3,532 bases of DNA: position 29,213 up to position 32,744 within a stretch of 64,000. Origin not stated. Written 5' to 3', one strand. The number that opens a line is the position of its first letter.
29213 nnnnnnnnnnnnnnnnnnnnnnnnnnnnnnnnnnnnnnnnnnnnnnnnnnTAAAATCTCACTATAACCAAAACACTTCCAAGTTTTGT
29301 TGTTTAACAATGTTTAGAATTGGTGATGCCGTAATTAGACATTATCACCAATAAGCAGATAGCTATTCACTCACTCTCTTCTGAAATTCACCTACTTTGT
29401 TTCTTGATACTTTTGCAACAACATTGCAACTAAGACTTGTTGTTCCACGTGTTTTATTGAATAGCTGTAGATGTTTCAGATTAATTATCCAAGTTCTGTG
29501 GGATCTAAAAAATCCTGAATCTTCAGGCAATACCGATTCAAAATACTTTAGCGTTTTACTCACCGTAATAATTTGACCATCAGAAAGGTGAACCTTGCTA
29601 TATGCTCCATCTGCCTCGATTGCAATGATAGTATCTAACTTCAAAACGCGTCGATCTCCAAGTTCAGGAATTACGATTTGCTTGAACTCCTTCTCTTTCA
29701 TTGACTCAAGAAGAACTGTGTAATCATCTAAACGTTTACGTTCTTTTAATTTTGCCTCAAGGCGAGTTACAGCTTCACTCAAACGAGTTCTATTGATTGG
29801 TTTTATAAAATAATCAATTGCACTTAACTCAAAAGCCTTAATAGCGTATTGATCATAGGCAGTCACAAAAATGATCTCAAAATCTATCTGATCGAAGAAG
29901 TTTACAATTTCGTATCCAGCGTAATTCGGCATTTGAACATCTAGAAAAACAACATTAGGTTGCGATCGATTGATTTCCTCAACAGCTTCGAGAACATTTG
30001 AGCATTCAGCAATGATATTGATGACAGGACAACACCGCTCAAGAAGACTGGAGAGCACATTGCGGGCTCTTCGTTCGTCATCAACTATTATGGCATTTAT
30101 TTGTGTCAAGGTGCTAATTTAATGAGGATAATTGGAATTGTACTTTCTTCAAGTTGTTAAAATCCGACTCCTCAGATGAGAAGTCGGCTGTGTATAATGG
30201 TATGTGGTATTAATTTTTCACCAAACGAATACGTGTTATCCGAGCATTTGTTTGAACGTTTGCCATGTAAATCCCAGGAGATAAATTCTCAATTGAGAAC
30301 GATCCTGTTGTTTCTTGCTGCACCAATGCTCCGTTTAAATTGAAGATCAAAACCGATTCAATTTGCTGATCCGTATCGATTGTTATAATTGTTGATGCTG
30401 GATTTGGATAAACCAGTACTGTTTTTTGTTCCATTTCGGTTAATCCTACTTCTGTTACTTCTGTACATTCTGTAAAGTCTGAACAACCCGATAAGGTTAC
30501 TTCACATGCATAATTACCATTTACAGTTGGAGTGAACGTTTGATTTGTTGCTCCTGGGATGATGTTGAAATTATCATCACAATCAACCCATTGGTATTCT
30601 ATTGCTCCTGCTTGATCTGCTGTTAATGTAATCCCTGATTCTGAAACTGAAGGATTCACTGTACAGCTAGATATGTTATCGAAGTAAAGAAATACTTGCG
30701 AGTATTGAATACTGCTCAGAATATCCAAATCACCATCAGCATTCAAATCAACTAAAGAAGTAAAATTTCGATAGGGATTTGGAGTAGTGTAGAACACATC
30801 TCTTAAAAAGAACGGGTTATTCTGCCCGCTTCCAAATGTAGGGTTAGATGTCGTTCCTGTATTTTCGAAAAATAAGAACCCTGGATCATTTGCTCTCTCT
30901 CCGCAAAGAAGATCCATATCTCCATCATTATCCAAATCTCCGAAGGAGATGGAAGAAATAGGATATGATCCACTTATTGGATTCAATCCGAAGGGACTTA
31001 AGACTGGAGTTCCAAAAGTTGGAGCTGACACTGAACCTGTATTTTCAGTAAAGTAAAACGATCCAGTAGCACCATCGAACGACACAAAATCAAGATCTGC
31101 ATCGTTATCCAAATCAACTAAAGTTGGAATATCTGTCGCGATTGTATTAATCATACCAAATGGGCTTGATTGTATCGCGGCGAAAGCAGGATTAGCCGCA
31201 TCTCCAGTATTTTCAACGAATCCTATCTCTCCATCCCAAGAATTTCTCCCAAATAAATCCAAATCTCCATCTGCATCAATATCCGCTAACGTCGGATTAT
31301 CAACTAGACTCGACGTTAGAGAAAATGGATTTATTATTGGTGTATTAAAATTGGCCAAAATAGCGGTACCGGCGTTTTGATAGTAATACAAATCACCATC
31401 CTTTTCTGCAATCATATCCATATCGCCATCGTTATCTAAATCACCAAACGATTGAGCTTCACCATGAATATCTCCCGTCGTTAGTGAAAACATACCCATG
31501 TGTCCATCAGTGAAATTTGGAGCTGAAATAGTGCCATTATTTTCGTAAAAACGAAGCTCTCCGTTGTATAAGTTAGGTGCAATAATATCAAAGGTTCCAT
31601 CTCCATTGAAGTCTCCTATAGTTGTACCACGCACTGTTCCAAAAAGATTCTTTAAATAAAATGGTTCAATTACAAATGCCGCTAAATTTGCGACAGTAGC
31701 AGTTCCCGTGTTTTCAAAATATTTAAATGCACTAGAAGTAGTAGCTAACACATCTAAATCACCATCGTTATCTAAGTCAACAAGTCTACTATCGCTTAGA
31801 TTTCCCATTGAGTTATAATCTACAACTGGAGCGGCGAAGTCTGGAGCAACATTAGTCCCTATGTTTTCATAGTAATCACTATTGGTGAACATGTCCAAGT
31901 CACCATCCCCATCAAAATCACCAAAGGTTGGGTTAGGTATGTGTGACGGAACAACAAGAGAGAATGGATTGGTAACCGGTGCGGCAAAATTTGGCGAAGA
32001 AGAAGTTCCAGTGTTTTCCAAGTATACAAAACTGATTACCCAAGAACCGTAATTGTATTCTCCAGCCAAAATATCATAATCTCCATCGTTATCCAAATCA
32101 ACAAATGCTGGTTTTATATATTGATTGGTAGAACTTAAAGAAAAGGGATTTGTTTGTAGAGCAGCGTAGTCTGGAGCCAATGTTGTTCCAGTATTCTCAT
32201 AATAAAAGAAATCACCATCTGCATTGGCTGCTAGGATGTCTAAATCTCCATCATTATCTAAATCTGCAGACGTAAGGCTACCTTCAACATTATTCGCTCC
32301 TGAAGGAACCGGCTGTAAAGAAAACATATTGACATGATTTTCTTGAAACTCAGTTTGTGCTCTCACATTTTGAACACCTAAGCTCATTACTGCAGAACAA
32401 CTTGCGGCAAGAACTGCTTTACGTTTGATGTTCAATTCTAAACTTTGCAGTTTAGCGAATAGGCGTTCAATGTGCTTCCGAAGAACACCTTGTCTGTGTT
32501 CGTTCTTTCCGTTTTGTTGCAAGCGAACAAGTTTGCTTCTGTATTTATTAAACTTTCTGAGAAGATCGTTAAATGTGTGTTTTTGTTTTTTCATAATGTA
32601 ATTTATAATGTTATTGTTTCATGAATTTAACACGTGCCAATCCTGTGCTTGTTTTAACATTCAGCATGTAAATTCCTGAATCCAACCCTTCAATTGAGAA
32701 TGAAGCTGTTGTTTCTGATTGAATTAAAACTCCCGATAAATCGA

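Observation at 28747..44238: Intact gamma-CA-like gene followed by two displaced copies of its own 3' end: signature of serial insertions into a gene 3' end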

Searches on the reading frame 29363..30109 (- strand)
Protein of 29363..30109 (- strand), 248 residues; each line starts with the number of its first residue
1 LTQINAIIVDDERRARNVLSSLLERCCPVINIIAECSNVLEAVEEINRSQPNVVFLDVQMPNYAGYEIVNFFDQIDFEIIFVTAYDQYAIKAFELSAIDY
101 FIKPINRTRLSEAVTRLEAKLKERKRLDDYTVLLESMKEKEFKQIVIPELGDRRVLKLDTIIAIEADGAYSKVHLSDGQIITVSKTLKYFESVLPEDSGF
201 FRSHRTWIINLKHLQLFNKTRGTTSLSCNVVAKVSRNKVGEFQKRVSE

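Call 11: search_protein_families(library=pfam, proteins=[window:29363-30109:-], max_evalue=0.01)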
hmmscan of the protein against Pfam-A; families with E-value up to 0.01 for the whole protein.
window:29363-30109:- (248 aa): 2 families
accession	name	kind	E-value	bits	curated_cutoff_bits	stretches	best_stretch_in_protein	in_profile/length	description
PF00072.30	Response_reg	-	9.1e-20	71.3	30.2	1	7-114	2-110/111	Response regulator receiver domain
PF04397.21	LytTR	-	1.3e-13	51.5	22.6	1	155-245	5-96/98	LytTr DNA-binding domain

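Call 80: find_encoding_contigs(protein=window:29363-30109:-, flank=6000, max_places=10)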
Protein window:29363-30109:- (248 aa): no gene with exactly this product is on record in the collection.

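Call 81: find_encoding_contigs(protein=window:29366-30109:-, flank=6000, max_places=10)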
Protein seq(248 aa) (248 aa): no gene with exactly this product is on record in the collection.

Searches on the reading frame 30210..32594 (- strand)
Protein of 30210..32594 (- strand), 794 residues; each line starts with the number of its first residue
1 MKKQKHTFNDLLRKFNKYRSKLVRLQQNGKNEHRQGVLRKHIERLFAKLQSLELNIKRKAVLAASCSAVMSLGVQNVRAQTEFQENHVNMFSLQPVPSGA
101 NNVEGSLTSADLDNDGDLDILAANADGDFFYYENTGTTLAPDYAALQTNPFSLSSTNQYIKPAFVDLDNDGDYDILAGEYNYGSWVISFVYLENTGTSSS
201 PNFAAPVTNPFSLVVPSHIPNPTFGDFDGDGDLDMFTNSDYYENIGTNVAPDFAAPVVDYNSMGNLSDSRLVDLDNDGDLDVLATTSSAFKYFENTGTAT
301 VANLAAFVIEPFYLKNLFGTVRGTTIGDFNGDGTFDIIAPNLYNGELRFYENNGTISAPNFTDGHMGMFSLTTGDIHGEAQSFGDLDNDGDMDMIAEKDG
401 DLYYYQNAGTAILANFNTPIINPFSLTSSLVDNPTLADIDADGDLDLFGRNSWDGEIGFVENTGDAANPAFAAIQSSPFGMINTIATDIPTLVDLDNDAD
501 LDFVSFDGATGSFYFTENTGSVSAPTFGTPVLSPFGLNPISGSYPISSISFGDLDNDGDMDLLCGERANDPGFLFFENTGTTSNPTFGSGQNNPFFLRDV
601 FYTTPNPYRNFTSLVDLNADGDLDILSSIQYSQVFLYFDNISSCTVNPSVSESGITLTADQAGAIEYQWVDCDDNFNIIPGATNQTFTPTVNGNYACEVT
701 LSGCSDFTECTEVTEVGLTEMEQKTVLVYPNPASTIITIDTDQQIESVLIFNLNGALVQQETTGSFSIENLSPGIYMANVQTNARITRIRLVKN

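Call 11: search_protein_families(library=pfam, proteins=[window:30210-32594:-], max_evalue=0.01)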
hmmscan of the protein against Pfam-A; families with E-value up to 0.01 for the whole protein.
window:30210-32594:- (794 aa): 3 families
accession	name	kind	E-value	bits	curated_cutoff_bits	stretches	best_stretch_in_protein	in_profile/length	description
PF13517.12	FG-GAP_3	-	4e-41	139.9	26.9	6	111-176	1-60/61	FG-GAP-like repeat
PF01839.29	FG-GAP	-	1.4e-19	69.9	22.1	1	547-566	3-22/37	FG-GAP repeat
PF18962.6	Por_Secre_tail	-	4.2e-11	43.4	27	1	728-785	1-67/75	Secretion system C-terminal sorting domain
